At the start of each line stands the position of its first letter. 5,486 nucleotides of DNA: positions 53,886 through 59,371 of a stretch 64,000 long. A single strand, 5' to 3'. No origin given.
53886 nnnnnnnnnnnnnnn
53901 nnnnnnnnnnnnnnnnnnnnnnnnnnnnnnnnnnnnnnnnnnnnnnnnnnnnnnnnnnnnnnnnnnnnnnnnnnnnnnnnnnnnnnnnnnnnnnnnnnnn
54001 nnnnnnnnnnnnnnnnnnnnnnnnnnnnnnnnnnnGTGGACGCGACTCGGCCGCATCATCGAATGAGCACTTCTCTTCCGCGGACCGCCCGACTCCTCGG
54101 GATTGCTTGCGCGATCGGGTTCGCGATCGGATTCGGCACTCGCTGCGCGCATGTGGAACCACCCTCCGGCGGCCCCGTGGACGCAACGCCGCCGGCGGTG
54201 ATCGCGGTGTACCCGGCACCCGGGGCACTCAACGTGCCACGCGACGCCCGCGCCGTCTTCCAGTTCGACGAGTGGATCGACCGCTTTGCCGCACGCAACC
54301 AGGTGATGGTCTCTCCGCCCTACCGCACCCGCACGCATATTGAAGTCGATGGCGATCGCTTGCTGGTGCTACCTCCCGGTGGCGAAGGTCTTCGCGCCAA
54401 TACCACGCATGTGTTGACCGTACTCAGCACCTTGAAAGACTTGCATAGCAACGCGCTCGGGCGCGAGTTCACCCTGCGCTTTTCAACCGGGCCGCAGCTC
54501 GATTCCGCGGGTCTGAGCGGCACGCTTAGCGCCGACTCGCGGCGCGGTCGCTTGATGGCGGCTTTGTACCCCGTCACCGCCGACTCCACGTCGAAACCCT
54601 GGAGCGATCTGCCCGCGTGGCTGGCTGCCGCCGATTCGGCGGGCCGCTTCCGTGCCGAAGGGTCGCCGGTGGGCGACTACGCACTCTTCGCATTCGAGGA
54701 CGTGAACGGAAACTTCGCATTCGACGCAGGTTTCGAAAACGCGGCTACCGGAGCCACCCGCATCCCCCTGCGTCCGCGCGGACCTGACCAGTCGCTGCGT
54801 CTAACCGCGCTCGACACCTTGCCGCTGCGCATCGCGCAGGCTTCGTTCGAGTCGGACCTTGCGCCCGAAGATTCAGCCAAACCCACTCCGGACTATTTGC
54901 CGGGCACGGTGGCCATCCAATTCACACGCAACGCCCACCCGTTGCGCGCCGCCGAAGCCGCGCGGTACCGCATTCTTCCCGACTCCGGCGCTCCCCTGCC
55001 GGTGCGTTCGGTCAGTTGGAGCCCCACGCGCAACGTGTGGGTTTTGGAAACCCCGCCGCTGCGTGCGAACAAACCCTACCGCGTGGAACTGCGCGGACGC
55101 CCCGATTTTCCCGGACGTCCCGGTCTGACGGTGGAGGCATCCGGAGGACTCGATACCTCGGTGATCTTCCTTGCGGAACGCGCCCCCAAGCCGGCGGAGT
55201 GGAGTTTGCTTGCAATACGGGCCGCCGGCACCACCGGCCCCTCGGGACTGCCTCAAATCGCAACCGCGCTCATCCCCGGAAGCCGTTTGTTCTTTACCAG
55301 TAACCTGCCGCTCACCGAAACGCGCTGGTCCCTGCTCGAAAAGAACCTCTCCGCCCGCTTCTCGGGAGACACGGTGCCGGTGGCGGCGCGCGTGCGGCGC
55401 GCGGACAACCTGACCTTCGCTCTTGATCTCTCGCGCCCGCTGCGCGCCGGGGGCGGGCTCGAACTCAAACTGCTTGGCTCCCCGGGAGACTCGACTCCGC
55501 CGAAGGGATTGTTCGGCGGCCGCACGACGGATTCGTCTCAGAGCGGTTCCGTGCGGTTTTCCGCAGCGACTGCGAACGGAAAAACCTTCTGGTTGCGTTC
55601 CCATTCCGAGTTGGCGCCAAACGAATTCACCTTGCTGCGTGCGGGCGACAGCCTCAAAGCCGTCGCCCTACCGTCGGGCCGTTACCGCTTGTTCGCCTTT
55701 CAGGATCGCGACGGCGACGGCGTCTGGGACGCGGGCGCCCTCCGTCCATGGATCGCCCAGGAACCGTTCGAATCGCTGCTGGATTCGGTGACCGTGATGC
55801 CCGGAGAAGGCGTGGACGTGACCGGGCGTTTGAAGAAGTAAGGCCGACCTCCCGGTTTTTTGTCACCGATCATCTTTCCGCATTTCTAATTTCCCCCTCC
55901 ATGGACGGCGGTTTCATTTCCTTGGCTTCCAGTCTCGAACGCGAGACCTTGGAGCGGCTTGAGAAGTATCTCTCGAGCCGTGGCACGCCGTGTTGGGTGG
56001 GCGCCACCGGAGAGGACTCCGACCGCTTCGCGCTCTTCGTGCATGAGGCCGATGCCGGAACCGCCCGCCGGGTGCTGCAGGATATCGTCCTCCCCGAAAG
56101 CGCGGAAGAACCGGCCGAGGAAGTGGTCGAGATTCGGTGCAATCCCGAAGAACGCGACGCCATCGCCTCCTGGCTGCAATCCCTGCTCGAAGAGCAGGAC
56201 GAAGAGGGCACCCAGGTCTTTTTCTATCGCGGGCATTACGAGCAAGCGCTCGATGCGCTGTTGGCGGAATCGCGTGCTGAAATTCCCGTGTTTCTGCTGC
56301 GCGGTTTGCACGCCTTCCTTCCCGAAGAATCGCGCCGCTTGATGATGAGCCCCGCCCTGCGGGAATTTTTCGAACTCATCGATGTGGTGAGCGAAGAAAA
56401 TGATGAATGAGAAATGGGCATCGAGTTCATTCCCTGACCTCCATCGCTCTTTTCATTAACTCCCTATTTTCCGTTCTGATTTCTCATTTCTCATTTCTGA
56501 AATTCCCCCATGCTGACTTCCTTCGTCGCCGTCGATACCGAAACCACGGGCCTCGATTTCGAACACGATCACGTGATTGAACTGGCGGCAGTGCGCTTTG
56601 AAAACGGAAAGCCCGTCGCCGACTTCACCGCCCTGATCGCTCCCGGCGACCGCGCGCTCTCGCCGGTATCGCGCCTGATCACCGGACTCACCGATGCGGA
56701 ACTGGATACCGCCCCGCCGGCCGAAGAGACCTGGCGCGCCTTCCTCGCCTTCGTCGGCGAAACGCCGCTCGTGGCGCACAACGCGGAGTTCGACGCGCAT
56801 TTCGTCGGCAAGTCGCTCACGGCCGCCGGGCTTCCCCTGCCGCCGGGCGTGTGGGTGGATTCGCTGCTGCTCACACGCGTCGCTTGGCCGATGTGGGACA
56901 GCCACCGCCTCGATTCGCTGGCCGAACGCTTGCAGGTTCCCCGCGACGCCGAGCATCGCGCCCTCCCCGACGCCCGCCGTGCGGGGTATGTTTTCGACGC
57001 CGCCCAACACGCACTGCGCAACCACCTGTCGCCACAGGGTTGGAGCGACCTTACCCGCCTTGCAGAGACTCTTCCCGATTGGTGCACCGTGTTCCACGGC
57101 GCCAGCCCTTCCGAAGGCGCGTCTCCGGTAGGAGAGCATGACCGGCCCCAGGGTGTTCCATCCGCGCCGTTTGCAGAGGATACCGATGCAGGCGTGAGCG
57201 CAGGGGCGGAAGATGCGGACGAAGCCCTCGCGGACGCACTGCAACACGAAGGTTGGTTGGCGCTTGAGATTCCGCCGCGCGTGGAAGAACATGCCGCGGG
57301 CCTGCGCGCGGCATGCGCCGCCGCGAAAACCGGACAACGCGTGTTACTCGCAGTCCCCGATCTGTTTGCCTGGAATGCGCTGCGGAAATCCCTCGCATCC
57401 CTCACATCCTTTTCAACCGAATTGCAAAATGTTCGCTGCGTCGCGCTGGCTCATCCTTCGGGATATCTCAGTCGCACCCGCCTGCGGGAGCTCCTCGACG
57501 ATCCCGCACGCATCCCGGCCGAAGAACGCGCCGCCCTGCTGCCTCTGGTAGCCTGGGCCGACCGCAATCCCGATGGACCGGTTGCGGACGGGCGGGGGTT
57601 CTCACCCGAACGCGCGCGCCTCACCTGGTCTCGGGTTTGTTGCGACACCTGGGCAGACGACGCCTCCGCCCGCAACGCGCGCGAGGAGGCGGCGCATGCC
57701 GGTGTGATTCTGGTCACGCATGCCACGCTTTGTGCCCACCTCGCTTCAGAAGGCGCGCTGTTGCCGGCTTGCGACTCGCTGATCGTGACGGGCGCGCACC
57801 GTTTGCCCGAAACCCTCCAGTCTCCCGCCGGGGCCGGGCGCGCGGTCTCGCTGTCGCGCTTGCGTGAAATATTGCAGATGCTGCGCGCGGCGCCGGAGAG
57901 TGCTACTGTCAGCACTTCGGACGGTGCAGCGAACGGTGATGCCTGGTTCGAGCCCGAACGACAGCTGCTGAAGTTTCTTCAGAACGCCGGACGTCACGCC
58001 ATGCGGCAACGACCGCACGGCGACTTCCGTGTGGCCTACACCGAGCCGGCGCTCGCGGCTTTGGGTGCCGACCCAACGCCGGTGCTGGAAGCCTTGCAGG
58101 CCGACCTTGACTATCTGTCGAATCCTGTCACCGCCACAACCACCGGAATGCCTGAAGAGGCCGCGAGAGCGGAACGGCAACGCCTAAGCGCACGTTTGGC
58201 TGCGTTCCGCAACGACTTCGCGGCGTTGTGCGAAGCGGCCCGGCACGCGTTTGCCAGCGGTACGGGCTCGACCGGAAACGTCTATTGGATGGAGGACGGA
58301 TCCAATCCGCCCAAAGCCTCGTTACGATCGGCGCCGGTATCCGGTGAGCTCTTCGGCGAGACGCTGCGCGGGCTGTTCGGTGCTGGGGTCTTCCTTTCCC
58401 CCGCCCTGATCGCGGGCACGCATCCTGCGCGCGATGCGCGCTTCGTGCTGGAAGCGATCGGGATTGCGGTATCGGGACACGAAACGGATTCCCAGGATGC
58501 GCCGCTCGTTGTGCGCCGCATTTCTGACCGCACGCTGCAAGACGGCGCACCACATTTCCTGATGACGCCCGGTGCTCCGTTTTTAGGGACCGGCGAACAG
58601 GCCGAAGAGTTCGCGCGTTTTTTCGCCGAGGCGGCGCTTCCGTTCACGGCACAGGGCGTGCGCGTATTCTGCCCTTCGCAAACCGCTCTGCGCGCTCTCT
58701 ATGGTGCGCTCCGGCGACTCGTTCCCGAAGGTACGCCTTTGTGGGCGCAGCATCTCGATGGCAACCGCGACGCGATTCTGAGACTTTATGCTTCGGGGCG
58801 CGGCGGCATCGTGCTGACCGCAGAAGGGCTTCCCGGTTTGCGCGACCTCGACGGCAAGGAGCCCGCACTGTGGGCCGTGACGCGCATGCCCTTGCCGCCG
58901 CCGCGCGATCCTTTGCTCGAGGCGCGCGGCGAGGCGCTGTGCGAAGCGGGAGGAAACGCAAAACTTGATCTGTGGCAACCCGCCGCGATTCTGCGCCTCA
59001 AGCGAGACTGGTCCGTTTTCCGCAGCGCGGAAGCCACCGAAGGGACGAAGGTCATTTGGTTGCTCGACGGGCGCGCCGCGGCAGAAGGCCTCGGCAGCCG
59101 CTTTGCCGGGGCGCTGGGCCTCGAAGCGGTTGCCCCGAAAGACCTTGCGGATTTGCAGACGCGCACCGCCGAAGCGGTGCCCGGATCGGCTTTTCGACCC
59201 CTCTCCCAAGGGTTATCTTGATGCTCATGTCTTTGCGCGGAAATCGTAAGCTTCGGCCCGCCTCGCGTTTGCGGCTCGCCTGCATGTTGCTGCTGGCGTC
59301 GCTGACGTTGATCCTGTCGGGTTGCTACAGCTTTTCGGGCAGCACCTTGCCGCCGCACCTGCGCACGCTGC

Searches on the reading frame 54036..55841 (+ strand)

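Call 81: search_protein_families(library=pfam, proteins=[window:54036-55841:+], max_evalue=0.00001)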
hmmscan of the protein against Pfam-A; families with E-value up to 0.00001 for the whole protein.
window:54036-55841:+ (601 aa): 2 families
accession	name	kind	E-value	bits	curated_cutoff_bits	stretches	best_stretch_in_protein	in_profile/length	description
PF13205.12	Big_5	-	1.2e-13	52.1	23.6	1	49-151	1-105/105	Bacterial Ig-like domain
PF09912.14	DUF2141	-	3.7e-07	30.5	24.4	0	168-232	8-73/112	Uncharacterized protein conserved in bacteria (DUF2141)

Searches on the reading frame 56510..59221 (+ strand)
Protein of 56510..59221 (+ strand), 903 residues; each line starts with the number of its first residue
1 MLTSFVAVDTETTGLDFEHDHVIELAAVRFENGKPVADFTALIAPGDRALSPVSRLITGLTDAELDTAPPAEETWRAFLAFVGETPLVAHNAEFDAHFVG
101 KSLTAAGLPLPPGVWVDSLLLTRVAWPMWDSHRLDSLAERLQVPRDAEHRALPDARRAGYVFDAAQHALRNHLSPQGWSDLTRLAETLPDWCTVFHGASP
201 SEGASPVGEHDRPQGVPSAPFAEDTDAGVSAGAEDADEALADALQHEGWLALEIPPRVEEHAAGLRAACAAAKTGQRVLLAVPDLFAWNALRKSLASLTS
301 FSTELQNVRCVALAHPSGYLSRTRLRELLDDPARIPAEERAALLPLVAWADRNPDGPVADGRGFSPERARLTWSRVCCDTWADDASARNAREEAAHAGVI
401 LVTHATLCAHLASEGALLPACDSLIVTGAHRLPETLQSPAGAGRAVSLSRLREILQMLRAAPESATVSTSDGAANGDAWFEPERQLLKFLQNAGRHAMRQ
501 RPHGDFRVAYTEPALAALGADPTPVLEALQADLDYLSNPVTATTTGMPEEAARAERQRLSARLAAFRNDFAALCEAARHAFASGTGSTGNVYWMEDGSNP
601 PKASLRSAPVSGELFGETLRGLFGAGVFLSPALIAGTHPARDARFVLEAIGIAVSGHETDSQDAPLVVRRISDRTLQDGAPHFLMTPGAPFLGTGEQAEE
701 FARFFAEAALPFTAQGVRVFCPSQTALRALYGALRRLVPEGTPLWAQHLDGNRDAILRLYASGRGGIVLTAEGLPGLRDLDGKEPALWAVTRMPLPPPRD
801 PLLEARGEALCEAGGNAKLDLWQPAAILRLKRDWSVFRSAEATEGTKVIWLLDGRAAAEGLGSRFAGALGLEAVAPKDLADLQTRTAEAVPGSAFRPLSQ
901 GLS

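Call 81: search_protein_families(library=pfam, proteins=[window:56510-59221:+], max_evalue=0.00001)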
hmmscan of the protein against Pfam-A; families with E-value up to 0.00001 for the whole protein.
window:56510-59221:+ (903 aa): 2 families
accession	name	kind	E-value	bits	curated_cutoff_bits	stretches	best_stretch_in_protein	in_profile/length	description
PF00929.31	RNase_T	-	2.6e-25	90.3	24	1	6-162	1-164/164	Exonuclease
PF13307.12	Helicase_C_2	-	7.7e-07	29.7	25.3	1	713-832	8-132/170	Helicase C-terminal domain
